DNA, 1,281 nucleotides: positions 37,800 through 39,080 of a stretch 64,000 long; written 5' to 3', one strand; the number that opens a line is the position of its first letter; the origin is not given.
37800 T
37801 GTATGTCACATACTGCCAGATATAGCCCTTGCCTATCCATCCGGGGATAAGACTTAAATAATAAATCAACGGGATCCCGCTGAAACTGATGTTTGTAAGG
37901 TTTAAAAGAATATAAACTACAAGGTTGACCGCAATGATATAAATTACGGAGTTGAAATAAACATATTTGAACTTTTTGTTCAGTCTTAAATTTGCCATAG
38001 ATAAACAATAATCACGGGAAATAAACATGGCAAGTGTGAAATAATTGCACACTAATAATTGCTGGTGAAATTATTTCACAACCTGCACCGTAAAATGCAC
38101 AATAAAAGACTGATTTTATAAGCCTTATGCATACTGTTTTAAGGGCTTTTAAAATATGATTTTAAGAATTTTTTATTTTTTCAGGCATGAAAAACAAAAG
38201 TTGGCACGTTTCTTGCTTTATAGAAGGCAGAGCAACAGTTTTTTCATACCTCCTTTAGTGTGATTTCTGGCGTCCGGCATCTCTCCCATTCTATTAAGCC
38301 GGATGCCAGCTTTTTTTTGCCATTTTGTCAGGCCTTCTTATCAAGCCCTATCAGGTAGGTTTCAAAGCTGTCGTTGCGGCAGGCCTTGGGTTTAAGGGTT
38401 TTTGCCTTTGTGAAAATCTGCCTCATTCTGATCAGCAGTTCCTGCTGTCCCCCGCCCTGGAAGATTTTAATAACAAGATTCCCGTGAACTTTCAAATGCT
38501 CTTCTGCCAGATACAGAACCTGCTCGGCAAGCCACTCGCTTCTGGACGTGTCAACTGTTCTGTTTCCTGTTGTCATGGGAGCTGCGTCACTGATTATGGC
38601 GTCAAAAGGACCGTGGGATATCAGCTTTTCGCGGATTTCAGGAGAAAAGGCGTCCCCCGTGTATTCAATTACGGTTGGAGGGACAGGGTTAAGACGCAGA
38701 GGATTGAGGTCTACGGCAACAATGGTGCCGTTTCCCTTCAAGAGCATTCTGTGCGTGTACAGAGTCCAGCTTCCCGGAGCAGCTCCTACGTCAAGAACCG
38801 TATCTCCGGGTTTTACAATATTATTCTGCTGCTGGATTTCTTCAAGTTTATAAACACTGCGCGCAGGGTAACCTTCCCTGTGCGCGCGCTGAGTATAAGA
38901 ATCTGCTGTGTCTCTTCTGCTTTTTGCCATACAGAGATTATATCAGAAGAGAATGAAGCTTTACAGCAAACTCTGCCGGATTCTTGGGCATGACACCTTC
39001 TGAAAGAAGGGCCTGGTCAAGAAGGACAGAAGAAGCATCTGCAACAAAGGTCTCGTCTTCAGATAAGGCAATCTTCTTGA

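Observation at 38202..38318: Stand-alone sigma-54 promoter plus terminator with no ORF: candidate sigma-54-dependent small RNA carrying an anti-SD motif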

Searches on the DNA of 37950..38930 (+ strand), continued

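Call 36: search_with_rna_model(model_id=R1, sources=[L081, L082, L083, L084, L085, L086, L087, L088, L089, L090, L091, L092, L093, L094, L095, L096, L097, L098, L099, L100, L101, L102, L103, L104, L105, L106, L107, L108, L109, L110, L111, L112, L113, L114, L115, L116, L117, L118, L119, L120, L121, L122, L123, L124, L125, L126, L127, L128, L129, L130, L131, L132, L133, L134, L135, L136, L137, L138, L139, L140, L141, L142, L143, L144, L145, L146, L147, L148, L149, L150, L151, L152, L153, L154, L155, L156, L157, L158, L159, L160, L161, L162, L163, L164, L165, L166, L167, L168, L169, L170, L171, L172, L173, L174, L175, L176, L177, L178, L179, L180], max_evalue=0.000001)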
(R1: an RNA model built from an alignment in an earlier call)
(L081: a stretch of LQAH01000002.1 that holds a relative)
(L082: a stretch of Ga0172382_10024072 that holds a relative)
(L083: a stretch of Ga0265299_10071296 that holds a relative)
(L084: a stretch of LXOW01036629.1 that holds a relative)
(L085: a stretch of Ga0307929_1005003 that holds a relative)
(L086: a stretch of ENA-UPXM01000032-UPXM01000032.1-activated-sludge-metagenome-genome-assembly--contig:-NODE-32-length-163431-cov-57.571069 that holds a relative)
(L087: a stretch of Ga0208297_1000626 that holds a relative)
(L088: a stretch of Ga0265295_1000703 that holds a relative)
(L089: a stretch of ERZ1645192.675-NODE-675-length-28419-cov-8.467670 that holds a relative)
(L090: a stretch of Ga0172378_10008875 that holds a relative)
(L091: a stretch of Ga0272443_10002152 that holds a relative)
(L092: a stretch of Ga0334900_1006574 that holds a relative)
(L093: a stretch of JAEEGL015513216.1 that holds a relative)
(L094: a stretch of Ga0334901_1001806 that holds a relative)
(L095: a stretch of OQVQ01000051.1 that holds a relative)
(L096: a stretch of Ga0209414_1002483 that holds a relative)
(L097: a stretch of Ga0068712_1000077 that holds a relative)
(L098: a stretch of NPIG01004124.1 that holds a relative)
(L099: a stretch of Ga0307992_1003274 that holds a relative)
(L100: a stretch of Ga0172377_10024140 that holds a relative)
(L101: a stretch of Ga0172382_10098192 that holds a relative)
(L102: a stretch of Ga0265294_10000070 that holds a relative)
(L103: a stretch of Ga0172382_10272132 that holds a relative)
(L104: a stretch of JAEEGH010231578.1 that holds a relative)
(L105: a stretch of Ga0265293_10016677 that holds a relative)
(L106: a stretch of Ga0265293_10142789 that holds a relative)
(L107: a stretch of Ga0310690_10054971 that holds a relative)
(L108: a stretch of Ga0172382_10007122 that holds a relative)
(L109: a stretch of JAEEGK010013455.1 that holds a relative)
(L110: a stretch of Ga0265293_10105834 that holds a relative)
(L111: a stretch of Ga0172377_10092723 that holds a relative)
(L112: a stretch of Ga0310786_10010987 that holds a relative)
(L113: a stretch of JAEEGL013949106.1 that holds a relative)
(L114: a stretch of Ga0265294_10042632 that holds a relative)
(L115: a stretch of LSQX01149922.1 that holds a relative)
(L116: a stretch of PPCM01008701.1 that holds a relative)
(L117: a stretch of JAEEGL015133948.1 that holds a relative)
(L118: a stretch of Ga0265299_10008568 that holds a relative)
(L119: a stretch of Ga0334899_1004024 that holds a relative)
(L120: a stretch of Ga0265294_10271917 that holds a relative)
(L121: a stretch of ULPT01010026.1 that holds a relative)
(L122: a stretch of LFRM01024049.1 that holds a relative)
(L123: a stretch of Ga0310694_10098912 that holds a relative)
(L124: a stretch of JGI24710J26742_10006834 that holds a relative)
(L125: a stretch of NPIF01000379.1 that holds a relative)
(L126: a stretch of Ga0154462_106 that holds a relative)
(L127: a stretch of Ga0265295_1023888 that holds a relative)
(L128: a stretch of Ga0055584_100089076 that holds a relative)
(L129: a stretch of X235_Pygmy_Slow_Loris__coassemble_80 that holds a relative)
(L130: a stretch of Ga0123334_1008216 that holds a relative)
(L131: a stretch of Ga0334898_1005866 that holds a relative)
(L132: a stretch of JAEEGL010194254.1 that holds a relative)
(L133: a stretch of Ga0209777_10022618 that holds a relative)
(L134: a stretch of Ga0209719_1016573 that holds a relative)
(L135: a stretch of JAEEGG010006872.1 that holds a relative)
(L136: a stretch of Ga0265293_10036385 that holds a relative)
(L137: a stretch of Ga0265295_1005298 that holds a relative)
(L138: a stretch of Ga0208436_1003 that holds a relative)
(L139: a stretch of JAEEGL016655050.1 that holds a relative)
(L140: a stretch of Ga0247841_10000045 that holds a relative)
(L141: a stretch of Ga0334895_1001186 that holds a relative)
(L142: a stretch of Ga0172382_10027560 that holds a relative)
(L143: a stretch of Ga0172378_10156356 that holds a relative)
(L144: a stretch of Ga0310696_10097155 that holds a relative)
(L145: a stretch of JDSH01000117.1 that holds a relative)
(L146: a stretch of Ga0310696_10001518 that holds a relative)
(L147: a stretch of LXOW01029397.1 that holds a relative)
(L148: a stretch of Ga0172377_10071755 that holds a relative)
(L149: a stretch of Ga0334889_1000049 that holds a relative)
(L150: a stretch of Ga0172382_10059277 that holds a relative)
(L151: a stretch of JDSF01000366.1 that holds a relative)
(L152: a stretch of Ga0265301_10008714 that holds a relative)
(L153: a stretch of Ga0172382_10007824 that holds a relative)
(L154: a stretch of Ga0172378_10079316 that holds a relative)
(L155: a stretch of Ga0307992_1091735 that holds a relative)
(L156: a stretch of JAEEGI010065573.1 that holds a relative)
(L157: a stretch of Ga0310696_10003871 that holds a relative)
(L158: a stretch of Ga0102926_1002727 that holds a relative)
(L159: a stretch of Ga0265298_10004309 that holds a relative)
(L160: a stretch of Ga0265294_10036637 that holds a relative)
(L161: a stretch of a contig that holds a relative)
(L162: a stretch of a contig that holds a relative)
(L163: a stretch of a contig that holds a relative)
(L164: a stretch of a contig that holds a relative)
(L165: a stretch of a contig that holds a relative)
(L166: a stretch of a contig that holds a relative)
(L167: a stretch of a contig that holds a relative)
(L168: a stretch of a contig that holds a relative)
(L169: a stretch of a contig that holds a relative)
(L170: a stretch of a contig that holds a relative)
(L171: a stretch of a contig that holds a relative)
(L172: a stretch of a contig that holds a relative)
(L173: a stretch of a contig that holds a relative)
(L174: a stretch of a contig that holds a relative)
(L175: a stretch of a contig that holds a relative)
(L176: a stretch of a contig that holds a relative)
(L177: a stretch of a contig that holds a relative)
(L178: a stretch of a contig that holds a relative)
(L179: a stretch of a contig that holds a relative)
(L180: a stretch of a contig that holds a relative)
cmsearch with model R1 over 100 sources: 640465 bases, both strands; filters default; matches with E-value up to 0.000001: 136.
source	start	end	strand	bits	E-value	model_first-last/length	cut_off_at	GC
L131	4945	5081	-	148.9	5.2e-30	1-138/138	no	0.47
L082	5024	5160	+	147.1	1.3e-29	1-138/138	no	0.47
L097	7680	7816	+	146.5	1.7e-29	1-138/138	no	0.49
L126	492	628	+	146.5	1.7e-29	1-138/138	no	0.49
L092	196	332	+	146.1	2.1e-29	1-138/138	no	0.49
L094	1295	1431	-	146.1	2.1e-29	1-138/138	no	0.49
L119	8588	8724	-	145.3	3.1e-29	1-138/138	no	0.49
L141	1810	1946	+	142.5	1.2e-28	1-138/138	no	0.48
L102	7638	7775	+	141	2.7e-28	1-138/138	no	0.47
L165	1121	1257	+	139.8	4.8e-28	1-138/138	no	0.46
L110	1951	2087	-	138.9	7.7e-28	1-138/138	no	0.46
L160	3023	3159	+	138.1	1.1e-27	1-138/138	no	0.47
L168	1275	1411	+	137.6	1.4e-27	1-138/138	no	0.44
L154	637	775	+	137.4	1.6e-27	1-138/138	no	0.47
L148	1704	1841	-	137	1.9e-27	1-138/138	no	0.5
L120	753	889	+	136.8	2.1e-27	1-138/138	no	0.44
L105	7082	7219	+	136.8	2.1e-27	1-138/138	no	0.46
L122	4583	4719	-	136.6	2.4e-27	1-138/138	no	0.43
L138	5407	5542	+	136.1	3.1e-27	1-138/138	no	0.46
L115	1441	1577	-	134.8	5.8e-27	1-138/138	no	0.45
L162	9518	9654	-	134.7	6.1e-27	1-138/138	no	0.42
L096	1857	1993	-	134.4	7.1e-27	1-138/138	no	0.44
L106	1249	1384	-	133.3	1.2e-26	1-138/138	no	0.49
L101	2031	2167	+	133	1.5e-26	1-138/138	no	0.44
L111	705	841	+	131.3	3.4e-26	1-138/138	no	0.43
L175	2372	2508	-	131.3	3.4e-26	1-138/138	no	0.43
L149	6547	6682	+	129.2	9.6e-26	1-138/138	no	0.42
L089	2258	2393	-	127.2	2.7e-25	1-138/138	no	0.46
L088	2424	2560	+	127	2.9e-25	1-138/138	no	0.46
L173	4474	4610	+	126.8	3.2e-25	1-138/138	no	0.44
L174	12391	12527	+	126.8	3.2e-25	1-138/138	no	0.44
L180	410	546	-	126.8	3.2e-25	1-138/138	no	0.44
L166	5576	5712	-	126.8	3.3e-25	1-138/138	no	0.45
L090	3499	3635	+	126.6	3.5e-25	1-138/138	no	0.47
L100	1829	1965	-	126.5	3.7e-25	1-138/138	no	0.46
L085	1905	2038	-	126.3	4.1e-25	1-138/138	no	0.43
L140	803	939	+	126.3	4.2e-25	1-138/138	no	0.47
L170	9672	9808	+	125.7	5.6e-25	1-138/138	no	0.45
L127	3840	3975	+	125.2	7e-25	1-138/138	no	0.46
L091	1843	1978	+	124.3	1.1e-24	1-138/138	no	0.47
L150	2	139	-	124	1.3e-24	1-138/138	no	0.49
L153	9097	9231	+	123.7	1.6e-24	1-138/138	no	0.44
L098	2174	2308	+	121.9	3.8e-24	1-138/138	no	0.44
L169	7427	7561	-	121.9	3.8e-24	1-138/138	no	0.44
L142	1690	1823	+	121.6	4.4e-24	1-138/138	no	0.46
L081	7499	7633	+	120.7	6.8e-24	1-138/138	no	0.44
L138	4357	4495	+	119.4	1.3e-23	1-138/138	no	0.47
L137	6720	6855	-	118.7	1.9e-23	1-138/138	no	0.45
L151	5832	5968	+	117.1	4.1e-23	1-138/138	no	0.43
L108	8227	8358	+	112.5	4.1e-22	1-138/138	no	0.45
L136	1763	1895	-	111.1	8.3e-22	1-138/138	no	0.46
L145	3393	3534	+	109.3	2e-21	1-138/138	no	0.46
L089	2007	2144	-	104.3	2.5e-20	1-138/138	no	0.42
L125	761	885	+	101.2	1.2e-19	1-138/138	no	0.3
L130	8938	9053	+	100.5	1.7e-19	1-114/138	3'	0.42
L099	6988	7112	-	97.3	8.6e-19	1-138/138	no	0.33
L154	95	229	+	96.8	1.1e-18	1-138/138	no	0.48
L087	4645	4788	+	96.3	1.4e-18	1-138/138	no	0.41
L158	8971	9098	-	94.9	2.8e-18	1-138/138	no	0.31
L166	5326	5462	-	90.8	2.1e-17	1-138/138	no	0.44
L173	4724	4860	+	90.8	2.1e-17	1-138/138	no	0.44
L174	12641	12777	+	90.8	2.1e-17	1-138/138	no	0.44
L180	160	296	-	90.1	3.2e-17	1-138/138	no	0.45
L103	1244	1348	+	87.6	1.1e-16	1-108/138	3'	0.43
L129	5599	5732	-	83.1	1e-15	1-138/138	no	0.4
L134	2365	2489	-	82.3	1.5e-15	1-138/138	no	0.46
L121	270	381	+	82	1.8e-15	1-138/138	no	0.42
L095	6424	6535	+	81.7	2e-15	1-138/138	no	0.43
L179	7249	7372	+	81.1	2.9e-15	1-138/138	no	0.44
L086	3417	3540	+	80.2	4.4e-15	1-138/138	no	0.46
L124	5003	5126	-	79.4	6.5e-15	1-138/138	no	0.46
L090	3749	3885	+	77.3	1.8e-14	1-138/138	no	0.43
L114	417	519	+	77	2.1e-14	1-138/138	no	0.4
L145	3148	3275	+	76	3.5e-14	1-138/138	no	0.44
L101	704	824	+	73.8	1.1e-13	1-138/138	no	0.42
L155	265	384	-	73.1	1.6e-13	1-138/138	no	0.44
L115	2030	2150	-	71.8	2.9e-13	1-138/138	no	0.44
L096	3289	3408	-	71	4.5e-13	1-138/138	no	0.43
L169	7678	7802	-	70.7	5e-13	1-138/138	no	0.41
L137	6972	7096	-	70.1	6.8e-13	1-138/138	no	0.42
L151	5586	5711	+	69.3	1e-12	1-138/138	no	0.42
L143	1713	1826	-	69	1.2e-12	1-138/138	no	0.37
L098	1936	2057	+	68.4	1.6e-12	1-138/138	no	0.4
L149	6305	6431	+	66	5.4e-12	1-138/138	no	0.39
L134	3431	3549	-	64.8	9.8e-12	1-138/138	no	0.39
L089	2508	2634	-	64.7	1.1e-11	1-138/138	no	0.39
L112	7502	7607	+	64.5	1.1e-11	1-138/138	no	0.42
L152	2706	2811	-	64.5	1.1e-11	1-138/138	no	0.42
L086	2357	2475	+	64.2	1.3e-11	1-138/138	no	0.38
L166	5829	5955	-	64.1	1.4e-11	1-138/138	no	0.39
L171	811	915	-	64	1.5e-11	1-138/138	no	0.46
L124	6070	6188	-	63.9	1.5e-11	1-138/138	no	0.38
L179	6190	6308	+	63.9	1.5e-11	1-138/138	no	0.38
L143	1368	1478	-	63.8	1.6e-11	1-138/138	no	0.36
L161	1639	1741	+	63.1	2.3e-11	1-138/138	no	0.41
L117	1523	1633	-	62.8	2.6e-11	1-138/138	no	0.45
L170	9430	9557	+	62.5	3.1e-11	1-138/138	no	0.38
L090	3255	3381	+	62.4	3.2e-11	1-138/138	no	0.38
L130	8695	8821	+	62.4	3.3e-11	1-138/138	no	0.39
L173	4231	4357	+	62.4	3.3e-11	1-138/138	no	0.39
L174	12148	12274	+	62.4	3.3e-11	1-138/138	no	0.39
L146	772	875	-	62.3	3.5e-11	1-138/138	no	0.47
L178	1759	1862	-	62.3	3.5e-11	1-138/138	no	0.47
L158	8749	8861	-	62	4e-11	1-138/138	no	0.35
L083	933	1036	+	61.9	4.2e-11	1-138/138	no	0.43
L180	664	790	-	61.7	4.7e-11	1-138/138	no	0.4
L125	1009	1121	+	61.5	5.1e-11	1-138/138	no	0.33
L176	5160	5261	+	61.3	5.7e-11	1-138/138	no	0.41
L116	1020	1132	-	61.2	6.1e-11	1-138/138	no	0.33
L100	2090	2217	-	61.1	6.3e-11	1-138/138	no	0.41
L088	2174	2302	+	61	6.7e-11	1-138/138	no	0.42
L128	2181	2292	-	60.7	7.5e-11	1-138/138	no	0.32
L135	10227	10328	+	60.4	8.9e-11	1-138/138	no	0.42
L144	918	1021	+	60.1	1e-10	1-138/138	no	0.44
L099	6744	6854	-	59.5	1.4e-10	1-138/138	no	0.34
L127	3586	3715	+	58.6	2.2e-10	1-138/138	no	0.37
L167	269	373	+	58.3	2.5e-10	1-138/138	no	0.43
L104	1626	1734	-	58.2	2.7e-10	1-138/138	no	0.41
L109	1034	1142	+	58.2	2.7e-10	1-138/138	no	0.41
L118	57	161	+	58.2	2.7e-10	1-138/138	no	0.43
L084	60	164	-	58.2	2.7e-10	1-138/138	no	0.43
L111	440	559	+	58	3e-10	1-138/138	no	0.43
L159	3656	3764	-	58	3e-10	1-138/138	no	0.41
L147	2531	2637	+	57.9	3.1e-10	1-138/138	no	0.4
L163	12872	12981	+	57.6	3.6e-10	1-138/138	no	0.47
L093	2674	2783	-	56.4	6.6e-10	1-138/138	no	0.42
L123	2241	2350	+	56.4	6.6e-10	1-138/138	no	0.42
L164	938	1048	-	56.2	7.2e-10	1-138/138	no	0.44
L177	366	476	-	56.2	7.2e-10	1-138/138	no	0.44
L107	4057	4160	+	56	8.2e-10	1-138/138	no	0.44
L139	4180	4284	-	54.2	2e-09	1-138/138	no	0.44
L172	4462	4566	+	53.7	2.5e-09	1-138/138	no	0.48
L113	3615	3720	-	53.3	3.1e-09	1-138/138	no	0.43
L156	2885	2990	+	53.3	3.1e-09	1-138/138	no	0.43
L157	10066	10170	-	53.1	3.5e-09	1-138/138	no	0.46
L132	17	96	-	45.8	1.3e-07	1-138/138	no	0.41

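Call 58: search_rna_families(sources=[L042, L063, L038, L157, L173], threshold=gathering)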
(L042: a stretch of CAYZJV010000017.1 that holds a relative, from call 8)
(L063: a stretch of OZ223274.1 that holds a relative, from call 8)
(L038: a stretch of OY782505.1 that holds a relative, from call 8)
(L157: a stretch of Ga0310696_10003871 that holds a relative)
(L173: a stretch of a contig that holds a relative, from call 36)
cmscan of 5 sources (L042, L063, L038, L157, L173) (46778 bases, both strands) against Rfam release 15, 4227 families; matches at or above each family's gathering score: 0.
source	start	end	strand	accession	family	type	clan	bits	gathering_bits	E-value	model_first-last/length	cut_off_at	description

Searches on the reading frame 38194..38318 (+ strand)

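Call 40: search_protein_families(library=pfam, proteins=[L176:3049-4782:+, L176:1590-2891:-, L176:5669-6928:-], max_evalue=0.001)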
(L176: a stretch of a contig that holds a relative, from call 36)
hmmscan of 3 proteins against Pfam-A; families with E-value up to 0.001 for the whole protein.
L176:3049-4782:+ (578 aa): 3 families
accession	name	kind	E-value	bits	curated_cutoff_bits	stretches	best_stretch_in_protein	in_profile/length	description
PF00501.34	AMP-binding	-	2.8e-75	253.9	29.9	1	38-422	6-384/384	AMP-binding enzyme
PF23562.2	AMP-binding_C_3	-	4.9e-07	30.6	20.8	1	460-577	2-117/124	AMP-binding enzyme C-terminal domain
PF13193.12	AMP-binding_C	-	0.00023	22.5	24.5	1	474-562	1-76/76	AMP-binding enzyme C-terminal domain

L176:1590-2891:- (434 aa): 2 families
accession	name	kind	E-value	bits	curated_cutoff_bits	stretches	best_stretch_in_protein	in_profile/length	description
PF02875.26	Mur_ligase_C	-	2.8e-16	61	28.4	1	299-422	1-127/127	Mur ligase, glutamate ligase domain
PF08245.18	Mur_ligase_M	-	1.6e-07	31.9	24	1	55-276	1-199/200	Mur ligase middle domain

L176:5669-6928:- (420 aa): 2 families
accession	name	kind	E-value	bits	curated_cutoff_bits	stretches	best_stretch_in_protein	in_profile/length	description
PF01136.24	Peptidase_U32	-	2.1e-80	269.8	22.4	1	79-308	2-230/233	Peptidase family U32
PF16325.11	Peptidase_U32_C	-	2.7e-07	31.1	28.2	1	335-415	1-83/83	Peptidase family U32 C-terminal domain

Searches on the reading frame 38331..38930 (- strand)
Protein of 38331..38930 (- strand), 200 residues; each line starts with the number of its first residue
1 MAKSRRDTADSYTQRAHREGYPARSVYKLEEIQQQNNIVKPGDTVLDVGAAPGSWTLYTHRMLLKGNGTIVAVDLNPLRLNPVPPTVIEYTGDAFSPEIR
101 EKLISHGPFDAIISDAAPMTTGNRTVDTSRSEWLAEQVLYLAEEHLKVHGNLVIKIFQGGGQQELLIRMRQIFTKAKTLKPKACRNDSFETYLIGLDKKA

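Call 8: find_related_loci(query=window:38331-38930:-, collection=genome_contigs, flank=4000)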
Query window:38331-38930:- (200 aa) in genome_contigs; peptide patterns used: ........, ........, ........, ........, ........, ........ (x = any residue, [..] = any of these).
599 stretches matched a pattern (row limit reached: there are more); 428 encode a relative of the query (tblastn E <= 1e-3); the best 80 are kept; 80 distinct loci.
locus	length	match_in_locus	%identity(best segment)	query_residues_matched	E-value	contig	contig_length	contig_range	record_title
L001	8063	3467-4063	96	1-199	2e-131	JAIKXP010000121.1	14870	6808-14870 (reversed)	MAG: Sphaerochaetaceae bacterium isolate RUI458 k141_12490435_flag=0_multi=55.8502_len=14870, whole genome shotgun seque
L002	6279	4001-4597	93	1-199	3e-128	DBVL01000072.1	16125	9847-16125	MAG TPA_asm: Spirochaetales bacterium UBA1265 UBA1265_contig_277943, whole genome shotgun sequence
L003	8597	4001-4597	93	1-199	4e-128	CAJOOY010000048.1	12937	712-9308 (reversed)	uncultured Spirochaetia bacterium isolate Rumen_Coassembly_mag_2246 genome assembly, contig: k87_27856804, whole genome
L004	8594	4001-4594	87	1-198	2e-120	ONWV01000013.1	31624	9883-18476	uncultured Spirochaetaceae bacterium isolate RUG703 genome assembly, contig: scaffold_1482, whole genome shotgun sequenc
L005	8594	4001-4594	88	1-198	5e-120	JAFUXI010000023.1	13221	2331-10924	MAG: Spirochaetales bacterium isolate RGIG4911 Roe_deer_Rumen-2__c114269, whole genome shotgun sequence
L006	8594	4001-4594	88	1-198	5e-120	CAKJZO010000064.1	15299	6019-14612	Spirochaetes bacterium isolate MAG-R016 genome assembly, contig: k141_116815, whole genome shotgun sequence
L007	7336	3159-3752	88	1-198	4e-120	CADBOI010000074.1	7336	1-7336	MAG: uncultured Spirochaetales bacterium isolate RUG14151 genome assembly, contig: RUG14151_asm_74, whole genome shotgun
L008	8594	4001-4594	87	1-198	9e-120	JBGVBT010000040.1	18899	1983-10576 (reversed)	MAG: Sphaerochaetaceae bacterium isolate ruminal_MAG_400 ruminal_MAG_400_contig_0040, whole genome shotgun sequence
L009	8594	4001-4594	86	1-198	4e-118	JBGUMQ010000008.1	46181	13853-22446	MAG: Sphaerochaetaceae bacterium isolate ruminal_MAG_23 ruminal_MAG_23_contig_0008, whole genome shotgun sequence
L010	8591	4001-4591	87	1-197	9e-117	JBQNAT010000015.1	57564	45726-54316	MAG: Sphaerochaeta sp. isolate A27_bin.33 NODE_163_length_57564_cov_8.355683, whole genome shotgun sequence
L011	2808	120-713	86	1-198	6e-120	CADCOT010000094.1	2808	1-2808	MAG: uncultured Spirochaetales bacterium isolate RUG14846 genome assembly, contig: RUG14846_asm_94, whole genome shotgun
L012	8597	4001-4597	84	1-199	1e-115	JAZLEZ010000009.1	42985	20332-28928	MAG: Sphaerochaetaceae bacterium isolate T1900045006_TA20190068.MAGScoT_cleanbin_000048 SGB_4366_k141_1096010, whole gen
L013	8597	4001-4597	83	1-199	3e-115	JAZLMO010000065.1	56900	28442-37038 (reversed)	MAG: Sphaerochaetaceae bacterium isolate T1900044954_TA20190008.MAGScoT_cleanbin_000146 SGB_3800_k141_477931, whole geno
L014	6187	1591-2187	85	1-199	4e-112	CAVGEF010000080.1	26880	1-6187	Bacteroidaceae bacterium isolate H07645-L1_cleanbin_000048 genome assembly, contig: Spades_H07645-L1_contig_817, whole g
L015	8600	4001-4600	83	1-200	5e-112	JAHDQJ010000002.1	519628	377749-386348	MAG: Spirochaetales bacterium isolate SM3-B16.1 k141_33138, whole genome shotgun sequence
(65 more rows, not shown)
